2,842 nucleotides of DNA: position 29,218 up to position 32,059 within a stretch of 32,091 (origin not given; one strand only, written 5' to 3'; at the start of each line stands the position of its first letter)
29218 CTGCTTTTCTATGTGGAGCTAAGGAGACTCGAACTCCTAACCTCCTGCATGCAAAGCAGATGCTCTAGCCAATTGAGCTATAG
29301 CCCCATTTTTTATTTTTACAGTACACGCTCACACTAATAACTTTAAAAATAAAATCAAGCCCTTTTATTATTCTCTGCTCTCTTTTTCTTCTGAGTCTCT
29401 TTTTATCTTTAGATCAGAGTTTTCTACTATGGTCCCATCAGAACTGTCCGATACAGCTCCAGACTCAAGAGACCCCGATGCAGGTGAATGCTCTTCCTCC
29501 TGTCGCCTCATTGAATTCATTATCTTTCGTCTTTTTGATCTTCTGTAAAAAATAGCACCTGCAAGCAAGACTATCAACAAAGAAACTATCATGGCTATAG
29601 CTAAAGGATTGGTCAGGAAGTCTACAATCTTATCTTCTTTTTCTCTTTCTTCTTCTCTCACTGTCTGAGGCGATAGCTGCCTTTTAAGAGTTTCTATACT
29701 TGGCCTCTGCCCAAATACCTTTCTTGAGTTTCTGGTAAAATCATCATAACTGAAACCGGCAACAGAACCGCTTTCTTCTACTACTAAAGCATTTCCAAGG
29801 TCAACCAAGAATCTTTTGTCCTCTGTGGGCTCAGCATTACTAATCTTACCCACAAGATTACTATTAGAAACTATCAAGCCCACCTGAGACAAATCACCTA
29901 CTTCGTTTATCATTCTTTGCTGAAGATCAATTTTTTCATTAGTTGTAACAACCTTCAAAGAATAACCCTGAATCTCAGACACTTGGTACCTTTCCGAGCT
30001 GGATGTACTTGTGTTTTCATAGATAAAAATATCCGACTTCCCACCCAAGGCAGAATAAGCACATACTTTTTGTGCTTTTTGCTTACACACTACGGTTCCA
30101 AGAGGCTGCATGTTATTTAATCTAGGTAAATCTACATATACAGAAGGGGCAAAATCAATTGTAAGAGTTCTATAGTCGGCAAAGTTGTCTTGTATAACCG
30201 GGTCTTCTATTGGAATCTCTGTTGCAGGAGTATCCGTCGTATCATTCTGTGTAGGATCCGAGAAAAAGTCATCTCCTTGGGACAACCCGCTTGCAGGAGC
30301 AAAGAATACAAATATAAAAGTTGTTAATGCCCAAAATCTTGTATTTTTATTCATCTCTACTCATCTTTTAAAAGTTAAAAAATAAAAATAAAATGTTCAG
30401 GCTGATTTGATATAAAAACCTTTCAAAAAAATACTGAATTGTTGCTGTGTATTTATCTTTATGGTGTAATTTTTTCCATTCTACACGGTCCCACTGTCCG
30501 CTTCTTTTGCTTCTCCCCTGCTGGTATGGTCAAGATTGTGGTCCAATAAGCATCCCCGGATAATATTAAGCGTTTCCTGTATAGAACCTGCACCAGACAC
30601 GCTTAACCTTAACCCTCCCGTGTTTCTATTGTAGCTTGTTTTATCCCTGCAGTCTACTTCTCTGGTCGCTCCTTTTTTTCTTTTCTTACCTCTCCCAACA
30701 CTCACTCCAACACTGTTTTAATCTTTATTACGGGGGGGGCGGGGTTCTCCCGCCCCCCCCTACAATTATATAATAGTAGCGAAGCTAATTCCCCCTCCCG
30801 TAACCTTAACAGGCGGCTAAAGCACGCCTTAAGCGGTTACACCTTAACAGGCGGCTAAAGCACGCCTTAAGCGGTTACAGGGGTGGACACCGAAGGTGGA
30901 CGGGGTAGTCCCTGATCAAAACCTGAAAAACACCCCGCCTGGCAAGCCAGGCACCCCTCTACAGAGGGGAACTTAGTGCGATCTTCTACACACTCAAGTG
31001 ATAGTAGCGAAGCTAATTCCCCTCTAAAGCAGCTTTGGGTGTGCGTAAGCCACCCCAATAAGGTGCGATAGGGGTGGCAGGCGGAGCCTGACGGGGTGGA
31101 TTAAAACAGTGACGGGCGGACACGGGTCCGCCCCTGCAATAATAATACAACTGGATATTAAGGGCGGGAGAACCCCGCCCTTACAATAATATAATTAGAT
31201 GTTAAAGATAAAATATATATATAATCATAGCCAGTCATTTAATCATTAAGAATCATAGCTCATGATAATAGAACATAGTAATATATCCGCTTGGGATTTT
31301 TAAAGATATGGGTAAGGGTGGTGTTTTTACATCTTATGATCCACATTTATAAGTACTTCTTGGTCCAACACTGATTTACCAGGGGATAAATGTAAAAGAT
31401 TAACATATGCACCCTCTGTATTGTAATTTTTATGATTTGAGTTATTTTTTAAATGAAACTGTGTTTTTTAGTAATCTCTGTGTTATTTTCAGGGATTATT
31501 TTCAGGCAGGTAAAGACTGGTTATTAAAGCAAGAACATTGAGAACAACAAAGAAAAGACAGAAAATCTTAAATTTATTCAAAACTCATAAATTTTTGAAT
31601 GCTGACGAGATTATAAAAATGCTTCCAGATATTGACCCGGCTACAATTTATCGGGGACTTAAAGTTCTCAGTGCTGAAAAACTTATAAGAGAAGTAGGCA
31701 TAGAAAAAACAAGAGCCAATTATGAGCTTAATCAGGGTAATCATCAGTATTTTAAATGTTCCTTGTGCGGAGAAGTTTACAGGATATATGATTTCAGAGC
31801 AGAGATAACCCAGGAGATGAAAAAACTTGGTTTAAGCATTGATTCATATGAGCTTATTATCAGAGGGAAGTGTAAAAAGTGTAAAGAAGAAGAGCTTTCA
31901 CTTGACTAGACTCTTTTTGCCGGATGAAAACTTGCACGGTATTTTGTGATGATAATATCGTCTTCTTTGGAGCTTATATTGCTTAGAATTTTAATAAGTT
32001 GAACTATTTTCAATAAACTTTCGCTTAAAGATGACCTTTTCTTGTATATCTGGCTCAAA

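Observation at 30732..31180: A 450-nt mosaic of GC-rich hairpin modules whose copies differ by compensatory stem changes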

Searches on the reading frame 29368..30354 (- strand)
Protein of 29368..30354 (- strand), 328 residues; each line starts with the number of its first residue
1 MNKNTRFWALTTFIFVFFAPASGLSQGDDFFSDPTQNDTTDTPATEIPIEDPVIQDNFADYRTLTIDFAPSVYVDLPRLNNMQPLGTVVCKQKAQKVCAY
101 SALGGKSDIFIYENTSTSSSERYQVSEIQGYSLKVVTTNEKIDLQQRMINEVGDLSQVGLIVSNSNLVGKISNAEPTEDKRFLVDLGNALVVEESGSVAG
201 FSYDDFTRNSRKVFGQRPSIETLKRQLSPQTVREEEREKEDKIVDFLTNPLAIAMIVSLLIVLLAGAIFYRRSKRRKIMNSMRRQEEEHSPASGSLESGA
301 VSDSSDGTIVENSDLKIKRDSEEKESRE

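Call 10: search_protein_families(library=pfam, proteins=[window:29368-30354:-], max_evalue=0.01)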
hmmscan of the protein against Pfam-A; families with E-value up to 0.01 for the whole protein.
window:29368-30354:- (328 aa): 1 family
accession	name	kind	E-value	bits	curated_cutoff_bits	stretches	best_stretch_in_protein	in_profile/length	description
PF04956.18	TrbC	-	0.0049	17.5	27.9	0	241-277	42-78/98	TrbC/VIRB2 pilin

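Call 40: find_encoding_contigs(protein=window:29368-30354:-, flank=10000, max_places=6)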
Protein window:29368-30354:- (328 aa): 4 contigs read that carry it; 3 places shown.
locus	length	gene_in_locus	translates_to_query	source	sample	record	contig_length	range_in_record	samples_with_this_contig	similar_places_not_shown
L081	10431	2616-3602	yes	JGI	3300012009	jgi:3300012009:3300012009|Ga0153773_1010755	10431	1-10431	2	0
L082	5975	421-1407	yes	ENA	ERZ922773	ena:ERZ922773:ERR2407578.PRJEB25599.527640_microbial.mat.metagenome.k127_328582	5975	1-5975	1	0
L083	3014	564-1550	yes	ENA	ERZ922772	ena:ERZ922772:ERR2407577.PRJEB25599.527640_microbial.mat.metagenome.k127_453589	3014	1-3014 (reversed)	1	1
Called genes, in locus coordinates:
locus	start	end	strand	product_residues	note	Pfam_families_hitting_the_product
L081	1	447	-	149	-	?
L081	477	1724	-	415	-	PF05834:Lycopene_cycl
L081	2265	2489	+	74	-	-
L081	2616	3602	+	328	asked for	-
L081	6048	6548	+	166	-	PF00961:LAGLIDADG_1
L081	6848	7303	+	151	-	PF00961:LAGLIDADG_1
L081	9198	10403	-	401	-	-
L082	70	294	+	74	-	-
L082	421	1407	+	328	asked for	-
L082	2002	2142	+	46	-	-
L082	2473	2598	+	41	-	-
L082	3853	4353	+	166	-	PF00961:LAGLIDADG_1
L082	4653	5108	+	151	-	PF00961:LAGLIDADG_1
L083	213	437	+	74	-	-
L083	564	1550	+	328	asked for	-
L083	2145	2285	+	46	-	-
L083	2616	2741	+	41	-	-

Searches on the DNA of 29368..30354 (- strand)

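Call 48: search_with_rna_model(model_id=R1, sources=[L081, L082, L083, L084], max_evalue=1)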
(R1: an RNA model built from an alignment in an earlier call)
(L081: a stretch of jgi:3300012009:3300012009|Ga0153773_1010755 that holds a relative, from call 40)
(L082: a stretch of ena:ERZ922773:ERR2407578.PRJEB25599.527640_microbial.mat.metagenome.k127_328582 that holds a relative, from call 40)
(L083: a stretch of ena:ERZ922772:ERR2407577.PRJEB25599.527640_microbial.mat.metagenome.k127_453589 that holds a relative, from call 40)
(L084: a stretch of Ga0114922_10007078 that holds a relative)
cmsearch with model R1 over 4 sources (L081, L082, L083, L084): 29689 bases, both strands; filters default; matches with E-value up to 1: 3.
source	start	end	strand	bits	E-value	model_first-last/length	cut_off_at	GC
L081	2056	2109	-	21.7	2.7e-05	1-50/50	no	0.61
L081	1953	2040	+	19.9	0.00012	1-50/50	no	0.57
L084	3420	3451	-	11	0.12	1-50/50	no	0.66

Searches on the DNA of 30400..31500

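Call 18: search_rna_families(source=window, start=30400, end=31500, threshold=evalue, max_evalue=10)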
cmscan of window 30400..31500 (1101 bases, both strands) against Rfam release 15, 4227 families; matches with E-value up to 10: 17.
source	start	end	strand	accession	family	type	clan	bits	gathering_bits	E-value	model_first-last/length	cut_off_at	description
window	31106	31186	-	RF03787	mir-2010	Gene; miRNA;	-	20.9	66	0.81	1-76/76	no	mir-2010 microRNA precursor family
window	30700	30769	-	RF02937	Clostridiales-2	Gene; sRNA;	-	19.1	58.6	0.13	1-82/82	no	Clostridiales-2 RNA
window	30722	30789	-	RF02058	STnc400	Gene;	-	18.3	80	1.3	1-125/125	no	Gammaproteobacterial sRNA STnc400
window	31154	31243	-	RF02274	AniS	Gene;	-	17.8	50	3.8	1-106/106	no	AniS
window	30730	30784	+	RF01730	Termite-leu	Cis-reg;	-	17.6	51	0.82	1-78/78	no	Termite-leu RNA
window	31149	31236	-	RF01192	SNORD11B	Gene; snRNA; snoRNA; CD-box;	CL00103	17.4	50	8.2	1-87/87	no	Small nucleolar RNA SNORD11B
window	31155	31187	+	RF03642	MIR5743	Gene; miRNA;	-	17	111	5.5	1-81/81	no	MIR5743 microRNA precursor family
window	30701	30804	+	RF00113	SIB_RNA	Gene; antitoxin;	-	16.9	56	2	1-147/147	no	Short Intergenic Abundant RNA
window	31159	31218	-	RF00558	L20_leader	Cis-reg; leader;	-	16.4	58.7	3.1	56-114/127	no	Ribosomal protein L20 leader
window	31138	31199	-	RF03975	mir-5881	Gene; miRNA;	-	16.1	87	2.2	1-67/67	no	mir-5881 microRNA precursor family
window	31138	31247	+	RF02079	STnc180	Gene; sRNA;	-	15.8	50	2.5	1-208/208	no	Enterobacterial sRNA STnc180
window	30727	30766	-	RF01703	Dictyoglomi-1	Gene; sRNA;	-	15.5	150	0.87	118-160/236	no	Dictyoglomi-1 RNA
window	31090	31158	+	RF01838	sobemo_FSE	Cis-reg; frameshift_element;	-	14.9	55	5.5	1-79/79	no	sobemovirus ribosomal frameshift elemental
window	31076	31202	+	RF00060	HgcE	Gene; snRNA; snoRNA; HACA-box;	-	13.5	50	5.4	1-130/130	no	HgcE RNA (Pab105)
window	31155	31222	-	RF01822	RsaJ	Gene; sRNA;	-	13.3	100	2.2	1-287/287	no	RNA Staph. aureus A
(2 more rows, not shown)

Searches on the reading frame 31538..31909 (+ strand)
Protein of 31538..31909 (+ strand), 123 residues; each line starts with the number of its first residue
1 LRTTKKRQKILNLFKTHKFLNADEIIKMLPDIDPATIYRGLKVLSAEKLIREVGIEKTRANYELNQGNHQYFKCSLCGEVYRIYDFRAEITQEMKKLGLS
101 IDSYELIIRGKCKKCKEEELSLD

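Call 10: search_protein_families(library=pfam, proteins=[window:31538-31909:+], max_evalue=0.01)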
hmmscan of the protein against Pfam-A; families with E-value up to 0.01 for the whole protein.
window:31538-31909:+ (123 aa): 2 families
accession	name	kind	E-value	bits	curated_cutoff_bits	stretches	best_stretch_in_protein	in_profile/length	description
PF01475.25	FUR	-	2.4e-16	60.4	23.1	1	1-107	4-119/121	Ferric uptake regulator family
PF21476.4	PF0610-like_N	-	0.008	16.8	33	0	7-42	3-36/50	PF0610-like, N-terminal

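Call 39: find_encoding_contigs(protein=window:31538-31909:+, flank=10000, max_places=6)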
Protein window:31538-31909:+ (123 aa): no gene with exactly this product is on record in the collection.
